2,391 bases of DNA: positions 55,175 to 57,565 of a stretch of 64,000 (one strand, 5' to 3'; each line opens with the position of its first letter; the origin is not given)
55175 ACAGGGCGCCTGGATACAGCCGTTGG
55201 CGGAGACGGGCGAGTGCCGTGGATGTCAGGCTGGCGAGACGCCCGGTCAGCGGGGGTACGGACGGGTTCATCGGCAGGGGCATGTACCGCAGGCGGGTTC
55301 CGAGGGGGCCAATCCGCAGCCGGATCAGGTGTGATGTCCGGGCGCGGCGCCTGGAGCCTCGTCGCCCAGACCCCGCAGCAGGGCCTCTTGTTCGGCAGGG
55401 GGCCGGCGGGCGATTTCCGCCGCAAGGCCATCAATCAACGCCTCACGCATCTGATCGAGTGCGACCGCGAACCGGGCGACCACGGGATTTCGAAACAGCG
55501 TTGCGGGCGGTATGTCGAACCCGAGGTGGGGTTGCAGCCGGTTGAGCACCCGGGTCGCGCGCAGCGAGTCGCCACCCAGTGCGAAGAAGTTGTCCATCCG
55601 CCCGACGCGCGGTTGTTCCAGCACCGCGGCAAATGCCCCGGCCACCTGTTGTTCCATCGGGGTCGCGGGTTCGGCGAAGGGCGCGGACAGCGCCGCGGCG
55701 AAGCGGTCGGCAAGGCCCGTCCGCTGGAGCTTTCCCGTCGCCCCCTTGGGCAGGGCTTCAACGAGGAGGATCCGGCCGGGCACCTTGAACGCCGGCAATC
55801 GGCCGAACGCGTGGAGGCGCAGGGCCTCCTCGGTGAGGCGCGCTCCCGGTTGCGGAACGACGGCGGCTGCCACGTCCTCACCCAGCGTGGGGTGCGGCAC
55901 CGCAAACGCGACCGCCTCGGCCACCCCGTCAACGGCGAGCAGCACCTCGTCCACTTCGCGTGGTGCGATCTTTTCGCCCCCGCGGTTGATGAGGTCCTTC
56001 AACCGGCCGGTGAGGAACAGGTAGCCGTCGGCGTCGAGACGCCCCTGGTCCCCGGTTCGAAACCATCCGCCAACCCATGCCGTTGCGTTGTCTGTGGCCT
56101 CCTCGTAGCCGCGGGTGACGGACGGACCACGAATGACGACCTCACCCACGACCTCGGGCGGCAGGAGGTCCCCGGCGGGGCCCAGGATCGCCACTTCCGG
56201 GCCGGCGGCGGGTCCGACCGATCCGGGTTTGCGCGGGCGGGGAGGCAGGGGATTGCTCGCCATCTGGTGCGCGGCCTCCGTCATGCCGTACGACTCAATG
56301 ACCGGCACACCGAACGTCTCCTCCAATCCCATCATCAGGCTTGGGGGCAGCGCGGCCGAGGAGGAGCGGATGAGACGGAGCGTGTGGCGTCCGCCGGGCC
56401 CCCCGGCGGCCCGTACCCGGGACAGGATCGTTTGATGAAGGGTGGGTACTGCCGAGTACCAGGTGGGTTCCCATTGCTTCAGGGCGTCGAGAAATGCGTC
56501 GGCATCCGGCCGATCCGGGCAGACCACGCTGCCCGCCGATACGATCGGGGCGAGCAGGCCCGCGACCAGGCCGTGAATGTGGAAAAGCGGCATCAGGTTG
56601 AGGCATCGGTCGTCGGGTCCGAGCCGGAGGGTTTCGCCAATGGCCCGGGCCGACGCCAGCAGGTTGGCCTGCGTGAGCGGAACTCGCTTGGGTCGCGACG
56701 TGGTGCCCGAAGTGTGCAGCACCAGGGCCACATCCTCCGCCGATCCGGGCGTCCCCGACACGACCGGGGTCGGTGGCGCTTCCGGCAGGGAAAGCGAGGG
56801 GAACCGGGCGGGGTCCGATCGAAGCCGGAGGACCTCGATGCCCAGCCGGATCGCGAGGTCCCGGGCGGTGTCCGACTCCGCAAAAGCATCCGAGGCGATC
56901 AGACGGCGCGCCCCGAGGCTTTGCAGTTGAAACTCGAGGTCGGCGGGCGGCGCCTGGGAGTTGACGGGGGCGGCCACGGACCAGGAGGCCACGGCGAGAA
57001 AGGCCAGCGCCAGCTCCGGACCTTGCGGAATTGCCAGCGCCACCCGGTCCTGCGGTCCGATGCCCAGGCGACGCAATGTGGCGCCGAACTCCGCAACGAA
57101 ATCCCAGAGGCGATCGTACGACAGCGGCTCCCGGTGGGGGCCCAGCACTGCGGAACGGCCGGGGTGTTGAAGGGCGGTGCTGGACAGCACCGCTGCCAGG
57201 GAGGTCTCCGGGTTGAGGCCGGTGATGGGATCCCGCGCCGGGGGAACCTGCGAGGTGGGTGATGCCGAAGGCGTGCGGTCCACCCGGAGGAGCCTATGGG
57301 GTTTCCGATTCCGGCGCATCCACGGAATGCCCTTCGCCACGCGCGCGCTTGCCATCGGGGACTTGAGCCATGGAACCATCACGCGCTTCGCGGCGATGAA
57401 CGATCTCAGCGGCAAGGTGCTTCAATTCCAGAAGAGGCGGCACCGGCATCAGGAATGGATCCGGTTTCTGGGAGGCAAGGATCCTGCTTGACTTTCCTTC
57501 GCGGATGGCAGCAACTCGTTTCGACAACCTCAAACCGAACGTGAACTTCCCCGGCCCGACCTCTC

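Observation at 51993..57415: Orphan minimal NRPS-like operon: A-PCP didomain, TPP-dependent enzyme, free-standing condensation domain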

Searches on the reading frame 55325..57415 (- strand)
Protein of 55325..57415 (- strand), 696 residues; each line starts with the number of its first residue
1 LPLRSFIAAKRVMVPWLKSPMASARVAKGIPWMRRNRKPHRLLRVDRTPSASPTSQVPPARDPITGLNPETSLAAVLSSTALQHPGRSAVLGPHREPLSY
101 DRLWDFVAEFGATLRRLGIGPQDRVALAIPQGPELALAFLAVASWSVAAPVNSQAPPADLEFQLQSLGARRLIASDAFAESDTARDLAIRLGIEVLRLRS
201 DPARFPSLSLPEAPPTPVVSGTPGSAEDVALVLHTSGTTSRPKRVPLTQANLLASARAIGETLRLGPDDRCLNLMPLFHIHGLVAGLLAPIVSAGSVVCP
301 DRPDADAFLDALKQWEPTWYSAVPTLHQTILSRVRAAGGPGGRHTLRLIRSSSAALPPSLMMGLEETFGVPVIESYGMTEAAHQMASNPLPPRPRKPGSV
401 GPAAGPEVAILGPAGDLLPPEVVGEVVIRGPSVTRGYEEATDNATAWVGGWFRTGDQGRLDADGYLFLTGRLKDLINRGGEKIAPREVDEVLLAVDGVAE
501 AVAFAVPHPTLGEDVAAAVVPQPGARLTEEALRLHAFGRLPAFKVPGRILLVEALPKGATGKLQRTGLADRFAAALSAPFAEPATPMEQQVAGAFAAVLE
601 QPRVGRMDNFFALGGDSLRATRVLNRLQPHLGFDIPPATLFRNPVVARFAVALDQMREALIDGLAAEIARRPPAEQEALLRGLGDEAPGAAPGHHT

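Call 6: search_protein_families(library=pfam, proteins=[window:55325-57415:-])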
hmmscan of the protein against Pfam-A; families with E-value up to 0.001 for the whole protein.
window:55325-57415:- (696 aa): 3 families
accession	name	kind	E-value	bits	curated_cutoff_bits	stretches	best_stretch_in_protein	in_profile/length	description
PF00501.34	AMP-binding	-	1.1e-72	245.4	29.9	1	80-437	4-383/384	AMP-binding enzyme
PF13193.12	AMP-binding_C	-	4.7e-15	56.7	24.5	1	487-562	1-76/76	AMP-binding enzyme C-terminal domain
PF00550.31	PP-binding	-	1e-11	45.4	20.8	1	590-650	2-64/67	Phosphopantetheine attachment site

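Call 7: search_protein_families(library=ncbifam, proteins=[window:55325-57415:-])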
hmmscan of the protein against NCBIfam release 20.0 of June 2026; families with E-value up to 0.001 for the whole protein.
window:55325-57415:- (696 aa): 108 families (the best 25 are shown)
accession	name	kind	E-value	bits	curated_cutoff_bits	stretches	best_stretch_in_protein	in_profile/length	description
NF004511.1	PRK05852.1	equivalog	2.5e-127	425.6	650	1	74-573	2-505/505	FadD7 family fatty acid--CoA ligase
NF004837.0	PRK06187.1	subfamily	2.2e-92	310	476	1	71-574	8-524/531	long-chain-fatty-acid--CoA ligase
NF005702.0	PRK07514.1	subfamily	3.1e-77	260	558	1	74-575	6-503/506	malonyl-CoA synthase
NF005714.0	PRK07529.1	subfamily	1.1e-74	251.9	632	2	219-576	210-580/640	acyl-CoA synthetase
NF004114.0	PRK05605.1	equivalog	1.9e-74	251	766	2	225-573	219-570/575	long-chain-fatty-acid--CoA ligase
NF006182.0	PRK08316.1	subfamily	3.4e-69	233.7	663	1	71-575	11-520/523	fatty acyl-CoA synthetase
NF006181.0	PRK08314.1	subfamily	2e-68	231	705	2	225-570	202-552/563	long-chain-fatty-acid--CoA ligase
NF005307.0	PRK06839.1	equivalog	3.4e-68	230.5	748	1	78-570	9-491/496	o-succinylbenzoate--CoA ligase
NF004808.0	PRK06155.1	equivalog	6.4e-64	216.1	722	1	70-571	20-521/542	ATP-dependent acyl-CoA ligase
NF009233.0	PRK12583.1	subfamily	1.9e-63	214.7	832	2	226-577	200-555/558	fatty acid CoA ligase family protein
NF002966.0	PRK03640.1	equivalog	4.3e-63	213.6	556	1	77-571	8-479/483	o-succinylbenzoate--CoA ligase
NF005801.1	PRK07656.1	equivalog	8.4e-62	209.4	657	1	74-565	4-496/500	FadD3 family acyl-CoA ligase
TIGR01923.1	menE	equivalog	2.9e-59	201.1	330.15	1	102-566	4-440/442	o-succinylbenzoate--CoA ligase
NF005858.0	PRK07787.1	subfamily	1.2e-58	198.8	575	1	121-569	45-469/471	acyl-CoA synthetase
NF004758.0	PRK06087.1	equivalog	1.9e-57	195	736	1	66-576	19-539/548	medium-chain fatty-acid--CoA ligase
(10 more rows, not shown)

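Call 16: search_solved_structures(query=window:55325-57415:-, show_alignments=2)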
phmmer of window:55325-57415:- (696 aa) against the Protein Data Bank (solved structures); distinct sequences matched with E-value up to 0.001: 230 (the best 60 are shown).
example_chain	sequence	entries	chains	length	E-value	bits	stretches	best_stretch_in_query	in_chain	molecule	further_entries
5ie0_A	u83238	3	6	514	3e-111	376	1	72-572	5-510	Oxalate--CoA ligase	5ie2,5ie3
6qjz_A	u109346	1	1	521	1.5e-110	373.7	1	70-574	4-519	oxalyl CoA-synthetase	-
8aff_A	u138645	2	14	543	5.9e-92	312.2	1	121-574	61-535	Oxalate--CoA ligase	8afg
8atd_C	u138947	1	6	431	2.8e-64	220.8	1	121-475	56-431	Oxalate--CoA ligase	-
6mfz_A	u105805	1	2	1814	5.3e-56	193.4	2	71-652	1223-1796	Linear gramicidin synthase subunit A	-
4fuq_A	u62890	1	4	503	8e-56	192.8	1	85-571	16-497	Malonyl CoA synthetase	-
9be3_A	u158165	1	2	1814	8e-56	192.8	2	71-652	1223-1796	Linear gramicidin synthase subunit A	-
9meh_A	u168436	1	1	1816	8e-56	192.8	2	71-652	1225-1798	Linear gramicidin synthase subunit A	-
9be4_A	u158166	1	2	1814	3.2e-55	190.8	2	71-652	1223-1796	Linear gramicidin synthase subunit A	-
4fut_A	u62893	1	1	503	6e-55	189.9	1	85-571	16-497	Malonyl CoA synthetase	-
8weu_A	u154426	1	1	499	1.7e-53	185.2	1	96-572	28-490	Fatty-acyl-CoA synthase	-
8wev_A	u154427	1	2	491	2.8e-53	184.4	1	96-572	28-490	Feruloyl-CoA Synthetase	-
4gxr_A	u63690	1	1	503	1.9e-52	181.7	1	85-571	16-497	Malonyl CoA synthetase, Benzoate-CoA ligase Chimeric protein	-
4gxq_A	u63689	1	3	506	3.3e-52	180.9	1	85-571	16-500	Malonyl CoA synthetase, Benzoate-CoA ligase Chimeric protein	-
2v7b_A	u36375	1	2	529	2.6e-49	171.3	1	97-569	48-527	BENZOATE-COENZYME A LIGASE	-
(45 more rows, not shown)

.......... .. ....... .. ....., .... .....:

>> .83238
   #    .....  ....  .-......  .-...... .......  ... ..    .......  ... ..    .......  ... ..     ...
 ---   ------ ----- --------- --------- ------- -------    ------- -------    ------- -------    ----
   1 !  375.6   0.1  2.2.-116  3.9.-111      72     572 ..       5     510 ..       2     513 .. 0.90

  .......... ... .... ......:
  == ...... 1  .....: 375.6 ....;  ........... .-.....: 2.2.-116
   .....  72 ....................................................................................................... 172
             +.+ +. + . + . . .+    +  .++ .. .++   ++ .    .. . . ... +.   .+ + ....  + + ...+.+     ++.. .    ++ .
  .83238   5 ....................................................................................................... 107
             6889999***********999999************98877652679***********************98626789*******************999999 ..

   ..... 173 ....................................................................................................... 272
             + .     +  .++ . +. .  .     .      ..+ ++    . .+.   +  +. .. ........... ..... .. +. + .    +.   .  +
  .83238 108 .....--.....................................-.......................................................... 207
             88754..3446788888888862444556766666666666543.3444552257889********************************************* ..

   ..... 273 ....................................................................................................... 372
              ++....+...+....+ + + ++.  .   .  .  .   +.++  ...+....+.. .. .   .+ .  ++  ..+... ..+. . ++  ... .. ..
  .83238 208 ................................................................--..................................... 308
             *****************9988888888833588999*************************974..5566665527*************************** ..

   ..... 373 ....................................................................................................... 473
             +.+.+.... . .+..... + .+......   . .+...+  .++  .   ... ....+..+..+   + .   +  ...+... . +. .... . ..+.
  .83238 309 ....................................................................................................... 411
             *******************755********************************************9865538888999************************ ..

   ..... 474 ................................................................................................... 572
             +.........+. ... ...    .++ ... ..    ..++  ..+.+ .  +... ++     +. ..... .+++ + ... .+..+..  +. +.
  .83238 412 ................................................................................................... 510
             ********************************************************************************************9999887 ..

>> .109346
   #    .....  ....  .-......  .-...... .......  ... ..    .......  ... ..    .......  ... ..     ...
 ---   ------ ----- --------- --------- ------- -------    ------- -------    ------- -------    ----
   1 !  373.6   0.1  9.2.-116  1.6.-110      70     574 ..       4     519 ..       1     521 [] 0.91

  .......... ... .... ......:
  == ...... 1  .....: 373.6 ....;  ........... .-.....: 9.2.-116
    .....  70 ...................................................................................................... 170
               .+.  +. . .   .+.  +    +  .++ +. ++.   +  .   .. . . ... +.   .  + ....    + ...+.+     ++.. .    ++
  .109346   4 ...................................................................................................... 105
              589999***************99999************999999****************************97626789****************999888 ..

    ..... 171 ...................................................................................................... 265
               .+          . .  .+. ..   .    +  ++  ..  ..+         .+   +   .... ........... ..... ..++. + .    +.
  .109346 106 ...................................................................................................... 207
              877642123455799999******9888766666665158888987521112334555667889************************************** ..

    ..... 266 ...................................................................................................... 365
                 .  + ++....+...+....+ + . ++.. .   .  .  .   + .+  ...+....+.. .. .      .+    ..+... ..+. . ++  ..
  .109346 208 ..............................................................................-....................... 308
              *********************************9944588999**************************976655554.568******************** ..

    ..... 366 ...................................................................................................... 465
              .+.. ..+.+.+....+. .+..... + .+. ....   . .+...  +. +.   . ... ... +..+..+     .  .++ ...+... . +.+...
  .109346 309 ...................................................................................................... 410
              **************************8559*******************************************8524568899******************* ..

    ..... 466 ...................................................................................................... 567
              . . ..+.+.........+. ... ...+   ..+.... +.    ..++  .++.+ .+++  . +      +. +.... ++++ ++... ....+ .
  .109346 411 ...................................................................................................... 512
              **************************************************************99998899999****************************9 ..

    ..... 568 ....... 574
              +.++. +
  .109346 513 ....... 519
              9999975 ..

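Call 45: find_homologous_proteins(query=window:55325-57223:-)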
Query window:55325-57223:- (632 aa): 8000 proteins with E <= 0.001 among 8000 candidates; the best 120 are listed.
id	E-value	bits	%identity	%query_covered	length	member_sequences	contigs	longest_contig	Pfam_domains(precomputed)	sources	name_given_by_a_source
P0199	2.7e-295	999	96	76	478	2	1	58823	PF00550.32,PF00501.35,PF13193.13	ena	-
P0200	2.9e-217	741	62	97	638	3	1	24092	PF00550.32,PF00501.35,PF13193.13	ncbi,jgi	ncbi:MAG: hypothetical protein RIS76_58 [Verrucomicrobiota bacterium]|jgi:acyl-CoA synthetase (AMP-f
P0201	1.3e-211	722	60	97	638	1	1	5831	PF00550.32,PF00501.35,PF13193.13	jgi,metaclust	metaclust:\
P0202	6.4e-206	704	60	97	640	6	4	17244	PF00550.32,PF00501.35,PF13193.13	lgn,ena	-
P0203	4.5e-200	684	59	98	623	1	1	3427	PF00550.32,PF00501.35,PF13193.13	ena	-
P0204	8.5e-200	683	58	97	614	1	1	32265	PF00550.32,PF00501.35,PF13193.13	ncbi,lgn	-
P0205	3.2e-199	681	57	97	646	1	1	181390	PF00550.32,PF00501.35,PF13193.13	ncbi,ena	-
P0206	4.0e-198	678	57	96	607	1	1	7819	PF00550.32,PF00501.35,PF13193.13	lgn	-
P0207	5.7e-197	674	58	96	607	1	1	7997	PF00550.32,PF00501.35,PF13193.13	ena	-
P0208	1.4e-196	673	57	96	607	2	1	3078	PF00550.32,PF00501.35,PF13193.13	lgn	-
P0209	1.5e-196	673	57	96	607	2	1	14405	PF00550.32,PF00501.35,PF13193.13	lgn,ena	-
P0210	4.5e-196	671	58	97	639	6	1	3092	PF00550.32,PF00501.35,PF13193.13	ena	-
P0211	4.8e-196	671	57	97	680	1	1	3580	PF00550.32,PF00501.35,PF13193.13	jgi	jgi:acyl-CoA synthetase (AMP-forming)/AMP-acid ligase II/acyl carrier protein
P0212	1.1e-195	670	57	96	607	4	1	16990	PF00550.32,PF00501.35,PF13193.13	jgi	-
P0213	1.2e-195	670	57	97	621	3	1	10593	PF00550.32,PF00501.35,PF13193.13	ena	-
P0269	3.7e-183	628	55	96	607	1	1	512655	PF00550.32,PF00501.35,PF13193.13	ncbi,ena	-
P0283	2.8e-179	616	52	94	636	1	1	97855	PF00550.32,PF00501.35,PF13193.13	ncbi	ncbi:MAG: AMP-binding protein [Planctomycetota bacterium]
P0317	4.6e-176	605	50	98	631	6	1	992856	PF00550.32,PF00501.35,PF13193.13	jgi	jgi:acyl-CoA synthetase (AMP-forming)/AMP-acid ligase II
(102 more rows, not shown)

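Call 46: find_encoding_contigs(protein=P0283, flank=9000, max_places=1)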
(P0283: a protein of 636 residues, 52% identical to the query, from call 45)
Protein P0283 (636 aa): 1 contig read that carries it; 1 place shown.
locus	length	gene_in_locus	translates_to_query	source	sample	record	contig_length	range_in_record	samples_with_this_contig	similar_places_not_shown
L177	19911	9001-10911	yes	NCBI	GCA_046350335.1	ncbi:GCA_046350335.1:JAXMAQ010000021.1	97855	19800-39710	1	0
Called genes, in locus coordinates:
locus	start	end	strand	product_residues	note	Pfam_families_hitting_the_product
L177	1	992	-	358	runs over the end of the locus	PF12740:PETase (faint), PF07224:Chlorophyllase, PF03403:PAF-AH_p_II, PF12146:Hydrolase_4 (faint), PF00561:Abhydrolase_1 (faint)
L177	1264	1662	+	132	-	PF22636:FlK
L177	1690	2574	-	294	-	PF18089:DAPG_hydrolase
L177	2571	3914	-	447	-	PF01565:FAD_binding_4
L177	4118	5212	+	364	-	PF00690:Cation_ATPase_N, PF00122:E1-E2_ATPase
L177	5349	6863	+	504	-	PF13246:Cation_ATPase, PF00702:Hydrolase, PF08282:Hydrolase_3 (faint), PF00689:Cation_ATPase_C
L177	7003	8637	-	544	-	PF07596:SBP_bac_10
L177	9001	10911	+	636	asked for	PF00501:AMP-binding, PF13193:AMP-binding_C, PF00550:PP-binding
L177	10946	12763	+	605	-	PF02776:TPP_enzyme_N, PF00205:TPP_enzyme_M, PF02775:TPP_enzyme_C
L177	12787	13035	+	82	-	-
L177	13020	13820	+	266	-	PF00668:Condensation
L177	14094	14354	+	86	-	PF00668:Condensation (weak)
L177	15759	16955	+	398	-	PF00550:PP-binding, PF00975:Thioesterase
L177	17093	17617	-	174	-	PF06452:CBM9_1 (weak)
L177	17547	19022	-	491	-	PF00149:Metallophos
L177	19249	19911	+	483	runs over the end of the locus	PF07394:DUF1501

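Call 47: find_encoding_contigs(protein=P0269, flank=9000, max_places=1)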
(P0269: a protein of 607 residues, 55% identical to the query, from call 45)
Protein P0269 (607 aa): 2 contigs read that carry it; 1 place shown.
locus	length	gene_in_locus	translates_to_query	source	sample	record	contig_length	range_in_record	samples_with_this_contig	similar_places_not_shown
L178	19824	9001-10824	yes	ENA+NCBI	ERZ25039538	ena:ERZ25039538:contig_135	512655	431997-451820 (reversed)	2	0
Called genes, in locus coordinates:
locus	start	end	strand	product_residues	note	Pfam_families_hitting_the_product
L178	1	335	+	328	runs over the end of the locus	-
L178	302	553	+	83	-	-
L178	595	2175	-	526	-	PF00150:Cellulase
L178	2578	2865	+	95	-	-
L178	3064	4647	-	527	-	PF13415:Beta-prop_FBX42, PF24681:Kelch_KLHDC2_KLHL20_DRC7, PF24981:Beta-prop_ATRN-LZTR1 (weak), PF24681:Kelch_KLHDC2_KLHL20_DRC7, PF24981:Beta-prop_ATRN-LZTR1, PF13415:Beta-prop_FBX42, PF24681:Kelch_KLHDC2_KLHL20_DRC7, PF13415:Beta-prop_FBX42, +3 more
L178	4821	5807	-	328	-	PF27245:AF_0692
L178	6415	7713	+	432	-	PF00069:Pkinase, PF01636:APH (faint), PF03109:ABC1 (faint), PF07714:PK_Tyr_Ser-Thr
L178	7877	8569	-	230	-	-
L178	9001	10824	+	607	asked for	PF00501:AMP-binding, PF13193:AMP-binding_C, PF00550:PP-binding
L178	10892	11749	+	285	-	PF13714:PEP_mutase, PF00463:ICL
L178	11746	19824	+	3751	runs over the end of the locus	PF00668:Condensation, PF00550:PP-binding, PF00501:AMP-binding, PF13193:AMP-binding_C, PF00550:PP-binding, PF00668:Condensation, PF00501:AMP-binding, PF13193:AMP-binding_C, +5 more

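Call 48: find_encoding_contigs(protein=P0317, flank=9000, max_places=1)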
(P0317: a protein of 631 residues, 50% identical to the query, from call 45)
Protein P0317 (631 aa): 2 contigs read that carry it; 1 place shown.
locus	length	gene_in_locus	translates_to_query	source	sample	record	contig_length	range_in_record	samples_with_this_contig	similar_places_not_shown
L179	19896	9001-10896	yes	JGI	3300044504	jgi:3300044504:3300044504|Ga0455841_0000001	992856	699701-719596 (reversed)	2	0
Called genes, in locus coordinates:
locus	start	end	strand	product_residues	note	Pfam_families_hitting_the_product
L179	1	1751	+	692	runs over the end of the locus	PF00771:FHIPEP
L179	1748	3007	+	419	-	PF00448:SRP54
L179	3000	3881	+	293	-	PF01656:CbiA, PF10609:ParA (weak), PF13614:AAA_31 (weak)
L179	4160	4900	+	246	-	PF04542:Sigma70_r2, PF04539:Sigma70_r3, PF08281:Sigma70_r4_2 (weak), PF04545:Sigma70_r4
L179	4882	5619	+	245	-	PF20560:MotA_N, PF01618:MotA_ExbB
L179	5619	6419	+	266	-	PF13677:MotB_plug, PF00691:OmpA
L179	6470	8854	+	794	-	PF02190:LON_substr_bdg, PF08298:AAA_PrkA (weak), PF00004:AAA, PF07724:AAA_2 (weak), PF07728:AAA_5 (weak), PF22667:Lon_lid, PF05362:Lon_C, PF13541:ChlI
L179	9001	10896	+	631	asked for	PF00501:AMP-binding, PF13193:AMP-binding_C, PF00550:PP-binding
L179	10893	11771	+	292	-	PF13714:PEP_mutase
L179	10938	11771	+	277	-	PF13714:PEP_mutase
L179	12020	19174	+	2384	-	PF00668:Condensation, PF00501:AMP-binding, PF13193:AMP-binding_C, PF00550:PP-binding, PF00668:Condensation, PF00501:AMP-binding, PF13193:AMP-binding_C, PF00550:PP-binding, +1 more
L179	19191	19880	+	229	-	PF22624:AASDHPPT_N, PF01648:ACPS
